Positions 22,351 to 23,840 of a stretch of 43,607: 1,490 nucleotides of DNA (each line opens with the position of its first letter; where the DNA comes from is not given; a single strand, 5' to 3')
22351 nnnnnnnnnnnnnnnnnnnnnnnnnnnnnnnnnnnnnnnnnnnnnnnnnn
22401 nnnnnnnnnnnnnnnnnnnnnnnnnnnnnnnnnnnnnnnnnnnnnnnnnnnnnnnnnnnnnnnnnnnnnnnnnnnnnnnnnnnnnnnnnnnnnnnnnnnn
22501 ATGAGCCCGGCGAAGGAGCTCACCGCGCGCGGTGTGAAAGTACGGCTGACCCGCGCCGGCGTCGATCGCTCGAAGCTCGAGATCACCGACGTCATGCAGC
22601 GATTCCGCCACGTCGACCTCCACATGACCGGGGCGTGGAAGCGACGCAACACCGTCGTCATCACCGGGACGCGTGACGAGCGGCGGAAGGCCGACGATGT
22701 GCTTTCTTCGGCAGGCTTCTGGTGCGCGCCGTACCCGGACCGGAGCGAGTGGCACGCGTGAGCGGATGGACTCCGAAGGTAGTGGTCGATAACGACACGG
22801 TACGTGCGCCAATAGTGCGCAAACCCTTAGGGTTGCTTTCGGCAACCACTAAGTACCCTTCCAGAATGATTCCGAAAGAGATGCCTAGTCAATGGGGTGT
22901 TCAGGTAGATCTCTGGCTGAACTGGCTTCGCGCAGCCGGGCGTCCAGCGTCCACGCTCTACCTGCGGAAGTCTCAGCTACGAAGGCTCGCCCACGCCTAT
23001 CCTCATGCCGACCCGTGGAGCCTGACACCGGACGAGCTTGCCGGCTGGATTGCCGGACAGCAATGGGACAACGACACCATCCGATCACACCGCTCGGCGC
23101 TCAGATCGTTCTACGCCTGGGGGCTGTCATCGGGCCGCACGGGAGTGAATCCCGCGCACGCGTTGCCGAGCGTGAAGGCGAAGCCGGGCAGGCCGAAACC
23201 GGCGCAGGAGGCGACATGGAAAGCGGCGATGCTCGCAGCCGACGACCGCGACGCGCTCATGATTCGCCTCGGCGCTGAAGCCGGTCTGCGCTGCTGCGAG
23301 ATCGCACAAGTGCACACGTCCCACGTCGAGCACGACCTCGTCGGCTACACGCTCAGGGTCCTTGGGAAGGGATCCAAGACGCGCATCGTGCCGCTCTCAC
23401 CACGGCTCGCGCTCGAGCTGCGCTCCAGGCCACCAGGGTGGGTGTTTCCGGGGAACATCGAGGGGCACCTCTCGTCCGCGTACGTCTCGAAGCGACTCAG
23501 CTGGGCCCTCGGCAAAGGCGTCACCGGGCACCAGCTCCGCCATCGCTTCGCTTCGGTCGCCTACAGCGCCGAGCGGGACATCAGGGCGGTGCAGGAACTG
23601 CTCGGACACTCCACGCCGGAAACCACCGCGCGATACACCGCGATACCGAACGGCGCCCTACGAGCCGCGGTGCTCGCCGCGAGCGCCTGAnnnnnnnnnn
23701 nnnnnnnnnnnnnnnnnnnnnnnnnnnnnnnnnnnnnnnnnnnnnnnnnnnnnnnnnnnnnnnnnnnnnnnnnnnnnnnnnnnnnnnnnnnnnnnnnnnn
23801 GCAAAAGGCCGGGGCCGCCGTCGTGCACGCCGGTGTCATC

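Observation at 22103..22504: attP (3' half of tRNA-Lys) lies inside the repressor ORF: an integration-dependent immunity-type switch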

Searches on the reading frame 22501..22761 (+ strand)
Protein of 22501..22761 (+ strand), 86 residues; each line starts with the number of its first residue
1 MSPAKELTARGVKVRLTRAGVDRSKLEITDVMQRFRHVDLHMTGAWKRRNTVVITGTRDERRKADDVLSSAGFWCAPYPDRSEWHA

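Call 4: search_protein_families(library=pfam, proteins=[window:22501-22761:+], max_evalue=0.01)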
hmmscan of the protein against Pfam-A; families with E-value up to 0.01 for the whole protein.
window:22501-22761:+ (86 aa): 0 families

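Call 45: search_protein_families(library=phrogs, proteins=[window:22501-22761:+], max_evalue=0.01)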
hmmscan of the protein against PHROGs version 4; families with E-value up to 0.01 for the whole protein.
window:22501-22761:+ (86 aa): 0 families

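Call 73: find_homologous_proteins(query=window:22501-22758:+, max_evalue=0.001)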
Query window:22501-22758:+ (86 aa): 3 proteins with E <= 0.001 among 4 candidates.
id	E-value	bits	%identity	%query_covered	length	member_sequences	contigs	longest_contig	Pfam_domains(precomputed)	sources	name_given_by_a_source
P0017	9.4e-52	190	100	100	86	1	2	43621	-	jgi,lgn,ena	jgi:hypothetical protein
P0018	6.6e-13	66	53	93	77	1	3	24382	-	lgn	-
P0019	3.0e-10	58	49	98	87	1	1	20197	-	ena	-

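Call 74: search_protein_families(library=ncbifam, proteins=[window:22501-22758:+], max_evalue=0.01)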
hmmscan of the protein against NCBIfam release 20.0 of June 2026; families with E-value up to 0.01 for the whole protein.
window:22501-22758:+ (86 aa): 0 families

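Call 75: find_encoding_contigs(protein=P0018, flank=3500, max_places=2)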
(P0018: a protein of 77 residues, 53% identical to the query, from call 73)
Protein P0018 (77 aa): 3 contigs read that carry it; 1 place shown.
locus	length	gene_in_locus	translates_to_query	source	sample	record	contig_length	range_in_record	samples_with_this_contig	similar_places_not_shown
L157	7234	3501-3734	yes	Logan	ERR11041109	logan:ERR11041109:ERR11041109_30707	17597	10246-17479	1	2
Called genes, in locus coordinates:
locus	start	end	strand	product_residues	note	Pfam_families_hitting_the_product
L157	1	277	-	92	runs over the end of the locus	-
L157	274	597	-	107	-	-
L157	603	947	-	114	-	-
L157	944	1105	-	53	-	-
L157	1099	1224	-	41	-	-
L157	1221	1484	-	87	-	-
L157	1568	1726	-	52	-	-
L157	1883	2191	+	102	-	-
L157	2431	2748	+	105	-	-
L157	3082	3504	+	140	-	PF12844:HTH_19 (weak), PF13560:HTH_31 (weak)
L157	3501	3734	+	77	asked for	-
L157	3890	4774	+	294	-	PF00589:Phage_integrase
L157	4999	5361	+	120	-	-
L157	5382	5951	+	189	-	-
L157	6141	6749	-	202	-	-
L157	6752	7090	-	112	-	-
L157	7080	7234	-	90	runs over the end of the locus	?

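Call 76: find_encoding_contigs(protein=P0019, flank=3500, max_places=2)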
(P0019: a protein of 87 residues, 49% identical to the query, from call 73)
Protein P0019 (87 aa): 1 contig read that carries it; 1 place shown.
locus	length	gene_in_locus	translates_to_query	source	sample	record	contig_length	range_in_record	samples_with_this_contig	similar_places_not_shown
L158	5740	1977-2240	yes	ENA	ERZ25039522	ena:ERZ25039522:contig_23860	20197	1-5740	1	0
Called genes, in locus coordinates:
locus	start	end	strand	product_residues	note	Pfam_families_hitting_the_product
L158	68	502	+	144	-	PF21848:DUF6907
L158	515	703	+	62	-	-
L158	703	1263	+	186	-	-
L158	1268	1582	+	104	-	-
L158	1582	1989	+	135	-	-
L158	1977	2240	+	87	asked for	-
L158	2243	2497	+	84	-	-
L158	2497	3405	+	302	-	-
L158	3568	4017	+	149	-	PF05257:CHAP (weak), PF00877:NLPC_P60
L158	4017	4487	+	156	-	PF18896:SLT_3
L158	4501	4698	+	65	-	-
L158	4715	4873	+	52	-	-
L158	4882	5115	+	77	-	-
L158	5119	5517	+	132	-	-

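Call 88: predict_structure(alignment_id=A6)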
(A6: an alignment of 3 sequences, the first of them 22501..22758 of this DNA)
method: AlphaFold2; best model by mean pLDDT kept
length: 86 residues; sequences in the alignment: 3
mean_pLDDT: 66.8   pTM: 0.59
mean pLDDT of the five models: 66.8, 66.7, 60.9, 58.8, 40.7
residues with pLDDT >= 90: 0; 70-90: 44; 50-70: 24; < 50: 18
segments of 3 or more residues with pLDDT < 50: 1-3, 33-37, 79-86
pLDDT, mean of each block of 10 residues (from residue 1): 59 86 82 52 53 78 81 60 40
secondary structure, 60 per line:
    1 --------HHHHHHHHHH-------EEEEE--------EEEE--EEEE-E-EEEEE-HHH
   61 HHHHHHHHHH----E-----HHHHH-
elements in order: H9-18 E26-30 E39-42 E45-48 E52-56 H58-70 H81-85

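Call 90: fold_search(model_id=the predicted structure, library=pdb)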
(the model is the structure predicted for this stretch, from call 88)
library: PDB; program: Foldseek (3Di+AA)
matches with E <= 10: 311; with E <= 0.001: 0
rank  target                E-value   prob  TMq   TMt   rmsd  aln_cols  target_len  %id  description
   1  9ijf_B                3.0e-01  0.30  0.40  0.09   7.3        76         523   16  Structure of ATP-dependent diazotase CmaA6 (released 2025-05-07)
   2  8ztz_A                5.7e-01  0.15  0.35  0.09   7.6        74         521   16  Structure of ATP-dependent diazotase CmaA6 (released 2025-05-07)
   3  8jbi_B                5.7e-01  0.08  0.22  0.14  12.8        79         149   16  SteC 202-375 mutant- C276S (released 2024-02-28)
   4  6ed0_A                6.1e-01  0.15  0.33  0.22   5.6        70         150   13  OhrA (Organic Hydroperoxide Resistance protein) mutant (C61S) in the "open conformation" from chromobacterium violaceu (released 2020-02-12)
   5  9jx6_D                7.5e-01  0.13  0.31  0.22   6.4        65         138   11  Crystal Structure of wild type Ab-ohrB (released 2024-11-06)
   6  1usp_A                8.1e-01  0.14  0.33  0.24   5.7        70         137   16  Organic Hydroperoxide Resistance Protein from Deinococcus radiodurans (released 2004-04-08)
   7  3lf0_B                8.6e-01  0.09  0.26  0.21  10.3        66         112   23  Crystal structure of the ATP bound Mycobacterium tuberculosis nitrogen regulatory PII protein (released 2010-07-07)
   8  6ecy_A                9.3e-01  0.15  0.33  0.23   5.4        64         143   12  OhrA (Organic Hydroperoxide Resistance protein) wild type from chromobacterium violaceum (released 2020-02-12)
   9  6ed0_B                9.3e-01  0.11  0.31  0.22   5.9        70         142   13  OhrA (Organic Hydroperoxide Resistance protein) mutant (C61S) in the "open conformation" from chromobacterium violaceu (released 2020-02-12)
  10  8ur2_F                9.9e-01  0.14  0.27  0.24   3.7        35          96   14  Crystal Structure of macrophage migration inhibitory factor (MIF) from Trichomonas vaginalis (I41 form) (released 2023-11-08)
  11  9b45_j                9.9e-01  0.11  0.37  0.11   7.1        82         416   16  Pseudomonas phage Pa193 baseplate complex and tail fiber (released 2024-10-16)
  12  7p50_B                9.9e-01  0.10  0.26  0.20   9.9        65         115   14  GlnK2 from Methanothermococcus thermolithotrophicus in complex with Mg-ATP and 2-oxoglutarate at a resolution of 1.16  (released 2021-10-06)
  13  9ijf_I                1.1e+00  0.14  0.40  0.09   7.6        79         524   15  Structure of ATP-dependent diazotase CmaA6 (released 2025-05-07)
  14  6ecy_B                1.1e+00  0.13  0.32  0.21   5.6        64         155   12  OhrA (Organic Hydroperoxide Resistance protein) wild type from chromobacterium violaceum (released 2020-02-12)
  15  1qwi_A                1.1e+00  0.11  0.33  0.23   7.7        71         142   10  Crystal Structure of E. coli OsmC (released 2003-12-16)
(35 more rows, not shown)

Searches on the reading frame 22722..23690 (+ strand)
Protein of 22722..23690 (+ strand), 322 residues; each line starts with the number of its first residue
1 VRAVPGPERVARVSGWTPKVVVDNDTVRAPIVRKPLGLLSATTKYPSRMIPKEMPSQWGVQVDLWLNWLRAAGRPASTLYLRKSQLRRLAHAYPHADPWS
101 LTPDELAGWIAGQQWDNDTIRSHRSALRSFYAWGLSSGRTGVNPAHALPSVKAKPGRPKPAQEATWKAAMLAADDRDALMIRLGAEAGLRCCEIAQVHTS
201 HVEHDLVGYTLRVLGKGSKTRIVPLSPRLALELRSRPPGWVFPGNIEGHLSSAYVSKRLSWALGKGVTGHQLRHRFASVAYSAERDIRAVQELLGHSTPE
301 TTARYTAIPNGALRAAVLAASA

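Call 4: search_protein_families(library=pfam, proteins=[window:22722-23690:+], max_evalue=0.01)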
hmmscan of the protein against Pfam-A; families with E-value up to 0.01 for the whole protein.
window:22722-23690:+ (322 aa): 2 families
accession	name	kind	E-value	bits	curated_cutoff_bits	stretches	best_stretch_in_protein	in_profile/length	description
PF00589.27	Phage_integrase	-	3.4e-17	63.2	27.1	1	173-307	15-167/172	Phage integrase family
PF02899.23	Phage_int_SAM_1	-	0.00079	20.1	22.3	0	102-133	44-78/83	Phage integrase, N-terminal SAM-like domain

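Call 29: search_dna_similar(query=window:22866-23690:+, collection=phages, mode=protein, max_rows=25)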
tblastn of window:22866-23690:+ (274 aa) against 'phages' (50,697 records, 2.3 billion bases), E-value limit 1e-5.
Records with a match: 468; places in all: 468; records where one place covers at least 80% of the query: 432.
Best place of each record, by identity: <60% 468.
By first word of the organism name: Mycobacterium 293; Gordonia 133; Arthrobacter 14; Bacteriophage 10; Rhodococcus 5; Acinetobacter 4; Salmonella 2; Curtobacterium 1; Microbacterium 1; Mycolicibacterium 1; and 4 more.
By host as written in the record: Mycobacterium smegmatis mc2 155 167; Gordonia terrae 3612 112; Mycobacterium smegmatis mc#155 39; - 19; Mycobacterium smegmatis mc2155 10; Mycobacterium tuberculosis; Mycobacterium smegmatis 9; Gordonia terrae CAG3 8; Arthrobacter globiformis B-2979 6; and 65 more.
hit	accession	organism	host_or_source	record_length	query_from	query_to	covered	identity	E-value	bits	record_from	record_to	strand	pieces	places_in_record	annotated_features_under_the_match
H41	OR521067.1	Gordonia phage Rahul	Gordonia rubripertincta Grub38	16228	1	260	95%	45.0%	7e-50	181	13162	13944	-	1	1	19: tyrosine integrase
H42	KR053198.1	Gordonia phage GMA5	Gordonia malaquae BEN700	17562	8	262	93%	44.7%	2e-47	174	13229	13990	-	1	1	putative integrase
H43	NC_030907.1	Gordonia phage GMA5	Gordonia malaquae BEN700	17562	8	262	93%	44.7%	2e-47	174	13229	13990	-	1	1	integrase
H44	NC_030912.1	Gordonia phage McGonagall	Gordonia neofelifaecis NRRL 59395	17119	9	262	93%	44.9%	5e-50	182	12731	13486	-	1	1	18: integrase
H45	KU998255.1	Gordonia phage McGonagall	Gordonia neofelifaecis NRRL 59395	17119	9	262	93%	44.9%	5e-50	182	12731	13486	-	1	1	18: integrase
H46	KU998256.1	Gordonia phage Jeanie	Gordonia neofelifaecis NRRL 59395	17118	9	262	93%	44.9%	5e-50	182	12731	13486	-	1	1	18: integrase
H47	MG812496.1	Gordonia phage SallySpecial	Gordonia terrae 3612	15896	5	260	93%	44.5%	4e-46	171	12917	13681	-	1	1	integrase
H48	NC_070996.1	Gordonia phage SallySpecial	Gordonia terrae 3612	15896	5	260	93%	44.5%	4e-46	171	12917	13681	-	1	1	integrase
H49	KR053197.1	Gordonia phage GRU3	Gordonia rubropertincta strain CON38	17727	10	262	92%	45.1%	1e-48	178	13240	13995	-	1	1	putative integrase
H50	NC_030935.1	Gordonia phage GRU3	Gordonia rubropertincta strain CON38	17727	10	262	92%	45.1%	1e-48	178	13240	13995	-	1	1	integrase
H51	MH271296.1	Gordonia phage Emperor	Gordonia terrae 3612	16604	6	260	93%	43.5%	2e-51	186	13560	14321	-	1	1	19: integrase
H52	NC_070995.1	Gordonia phage Emperor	Gordonia terrae 3612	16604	6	260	93%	43.5%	2e-51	186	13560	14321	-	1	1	19: integrase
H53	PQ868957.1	Curtobacterium phage Barebow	Curtobacterium flaccumfaciens NRRL ...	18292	6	262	94%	42.4%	6e-45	167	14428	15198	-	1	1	18: tyrosine integrase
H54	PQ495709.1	Mycobacterium phage Nadezda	Mycobacterium smegmatis mc(2)155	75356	9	262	93%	42.7%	5e-47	173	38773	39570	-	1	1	integrase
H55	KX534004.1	Mycobacterium phage Sneeze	Mycobacterium smegmatis mc2 155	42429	3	262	95%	41.7%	2e-41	157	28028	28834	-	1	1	integrase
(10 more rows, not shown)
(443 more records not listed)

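Call 40: get_annotated_region(hit=H42, flank=1800)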
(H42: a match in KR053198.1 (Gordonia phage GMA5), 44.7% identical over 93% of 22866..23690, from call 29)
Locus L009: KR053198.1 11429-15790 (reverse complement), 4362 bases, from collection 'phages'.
description: Gordonia phage GMA5, complete genome.
organism: Gordonia phage GMA5 (NCBI taxid 1647472)
taxonomy: Viruses; Duplodnaviria; Heunggongvirae; Uroviricota; Caudoviricetes; Grutrevirus; Grutrevirus GMA5
host: Gordonia malaquae BEN700; source: wastewater; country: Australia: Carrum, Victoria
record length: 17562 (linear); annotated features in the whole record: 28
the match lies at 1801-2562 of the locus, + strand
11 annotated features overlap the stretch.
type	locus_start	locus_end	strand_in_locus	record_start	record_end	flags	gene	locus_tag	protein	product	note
CDS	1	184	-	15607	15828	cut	-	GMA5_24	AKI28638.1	hypothetical protein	Orf24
CDS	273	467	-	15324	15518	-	-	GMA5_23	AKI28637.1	hypothetical protein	Orf23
CDS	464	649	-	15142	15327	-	-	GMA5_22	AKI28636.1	hypothetical protein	Orf22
CDS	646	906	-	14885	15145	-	-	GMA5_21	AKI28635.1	hypothetical protein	Orf21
CDS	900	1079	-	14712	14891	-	-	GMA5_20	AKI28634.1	hypothetical protein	Orf20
CDS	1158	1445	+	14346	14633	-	-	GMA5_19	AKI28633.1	putative DNA binding protein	Orf19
CDS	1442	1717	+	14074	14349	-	-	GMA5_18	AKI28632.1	hypothetical protein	Orf18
CDS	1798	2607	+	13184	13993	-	-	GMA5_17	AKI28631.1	putative integrase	Orf17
CDS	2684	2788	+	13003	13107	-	-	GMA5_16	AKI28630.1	hypothetical protein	Orf16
CDS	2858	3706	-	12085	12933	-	-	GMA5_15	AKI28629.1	putative structural protein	Orf15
CDS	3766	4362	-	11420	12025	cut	-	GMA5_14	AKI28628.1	putative structural protein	Orf14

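Call 41: get_annotated_region(hit=H49, flank=1800)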
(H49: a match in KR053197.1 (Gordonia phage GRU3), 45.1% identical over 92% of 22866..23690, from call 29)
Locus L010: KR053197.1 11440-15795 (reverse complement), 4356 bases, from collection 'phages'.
description: Gordonia phage GRU3, complete genome.
organism: Gordonia phage GRU3 (NCBI taxid 1647473)
taxonomy: Viruses; Duplodnaviria; Heunggongvirae; Uroviricota; Caudoviricetes; Grutrevirus; Grutrevirus GRU3
host: Gordonia rubropertincta strain CON38; source: wastewater; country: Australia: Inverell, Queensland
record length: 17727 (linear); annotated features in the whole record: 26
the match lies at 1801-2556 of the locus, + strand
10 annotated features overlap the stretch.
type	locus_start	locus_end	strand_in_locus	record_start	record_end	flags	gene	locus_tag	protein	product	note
CDS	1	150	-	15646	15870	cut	-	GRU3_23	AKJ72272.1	hypothetical protein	Orf23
CDS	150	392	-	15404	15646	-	-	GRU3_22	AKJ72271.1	hypothetical protein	Orf22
CDS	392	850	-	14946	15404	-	-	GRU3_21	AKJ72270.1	hypothetical protein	Orf21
CDS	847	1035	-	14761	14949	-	-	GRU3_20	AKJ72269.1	hypothetical protein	Orf20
CDS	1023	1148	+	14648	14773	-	-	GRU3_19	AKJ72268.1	hypothetical protein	Orf19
CDS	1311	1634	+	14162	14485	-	-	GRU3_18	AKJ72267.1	putative DNA binding protein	Orf18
CDS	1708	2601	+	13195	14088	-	-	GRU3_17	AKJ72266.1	putative integrase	Orf17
CDS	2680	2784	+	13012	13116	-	-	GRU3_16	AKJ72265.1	hypothetical protein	Orf16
CDS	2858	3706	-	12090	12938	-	-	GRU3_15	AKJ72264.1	putative structural protein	Orf15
CDS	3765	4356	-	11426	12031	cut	-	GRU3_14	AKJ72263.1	hypothetical protein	Orf14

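Call 42: get_annotated_region(hit=H53, flank=1800)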
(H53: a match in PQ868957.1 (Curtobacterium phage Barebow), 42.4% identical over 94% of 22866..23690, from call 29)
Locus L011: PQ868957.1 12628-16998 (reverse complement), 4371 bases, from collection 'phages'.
description: Curtobacterium phage Barebow, complete genome.
organism: Curtobacterium phage Barebow (NCBI taxid 3399695)
taxonomy: Viruses; Duplodnaviria; Heunggongvirae; Uroviricota; Caudoviricetes
host: Curtobacterium flaccumfaciens NRRL B-729 SEA; source: soil; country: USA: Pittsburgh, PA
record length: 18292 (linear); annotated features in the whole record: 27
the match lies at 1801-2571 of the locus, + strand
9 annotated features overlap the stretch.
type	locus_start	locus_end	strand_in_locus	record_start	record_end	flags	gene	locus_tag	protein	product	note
CDS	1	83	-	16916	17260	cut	23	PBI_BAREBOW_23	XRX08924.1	hypothetical protein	-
CDS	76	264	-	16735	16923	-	22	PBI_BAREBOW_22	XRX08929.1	hypothetical protein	-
CDS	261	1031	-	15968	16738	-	21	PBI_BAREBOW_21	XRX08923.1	hypothetical protein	-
CDS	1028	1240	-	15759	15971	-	20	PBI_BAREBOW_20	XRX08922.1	helix-turn-helix DNA binding protein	-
CDS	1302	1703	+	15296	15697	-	19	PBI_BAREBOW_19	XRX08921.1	helix-turn-helix DNA binding protein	-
CDS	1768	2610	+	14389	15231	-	18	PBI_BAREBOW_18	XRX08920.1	tyrosine integrase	-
CDS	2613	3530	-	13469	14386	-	17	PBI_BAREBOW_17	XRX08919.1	hypothetical protein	-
CDS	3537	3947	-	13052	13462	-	16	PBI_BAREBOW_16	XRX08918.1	hypothetical protein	-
CDS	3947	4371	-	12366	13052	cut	15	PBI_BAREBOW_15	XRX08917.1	endolysin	-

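Call 45: search_protein_families(library=phrogs, proteins=[L009:1442-1717:+], max_evalue=0.01)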
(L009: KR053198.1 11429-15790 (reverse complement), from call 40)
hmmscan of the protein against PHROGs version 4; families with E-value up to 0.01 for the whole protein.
L009:1442-1717:+ (91 aa): 3 families
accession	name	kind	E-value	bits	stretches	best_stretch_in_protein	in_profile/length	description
phrog_686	-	DNA, RNA and nucleotide metabolism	4.4e-15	56.7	1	17-83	3-74/76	HTH DNA binding protein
phrog_18428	-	unknown function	0.00064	20.9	1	40-87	47-93/116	-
phrog_6836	-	unknown function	0.0055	17.5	1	53-79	96-122/144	-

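Call 74: search_protein_families(library=ncbifam, proteins=[window:22866-23687:+], max_evalue=0.01)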
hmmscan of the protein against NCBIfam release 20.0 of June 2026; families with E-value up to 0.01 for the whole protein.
window:22866-23687:+ (274 aa): 10 families
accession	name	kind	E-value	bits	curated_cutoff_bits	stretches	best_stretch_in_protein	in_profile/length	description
TIGR02224.1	recomb_XerC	equivalog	9.7e-30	103.9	335.15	1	57-266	48-283/295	tyrosine recombinase XerC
NF040815.2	recomb_XerA_Arch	equivalog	5.5e-26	91.7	220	1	19-264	5-258/263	site-specific tyrosine recombinase/integron integrase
NF001399.0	PRK00283.1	subfamily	4.1e-23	82.1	279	1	63-269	64-292/300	tyrosine recombinase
TIGR02225.1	recomb_XerD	equivalog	1.8e-20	73.4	329.6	2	215-269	229-283/290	site-specific tyrosine recombinase XerD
TIGR02249.1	integrase_gron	subfamily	1.9e-14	53.8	265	1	214-261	254-301/315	integron integrase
NF003462.0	PRK05084.1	equivalog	1.2e-13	50.6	267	1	209-269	293-353/360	tyrosine recombinase XerS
NF011946.0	PRK15417.1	equivalog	2.2e-09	36.9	435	1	215-260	270-315/337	integron integrase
NF002331.0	PRK01287.1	subfamily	3e-09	36.3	371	1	215-267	267-319/365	site-specific tyrosine recombinase XerC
NF007371.0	PRK09871.1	subfamily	0.0052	16.3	222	0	221-260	135-174/198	tyrosine-type DNA invertase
NF040693.1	recomb_GmtY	equivalog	0.0065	15.7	340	0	216-261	388-433/441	gamma-mobile-trio recombinase GmtY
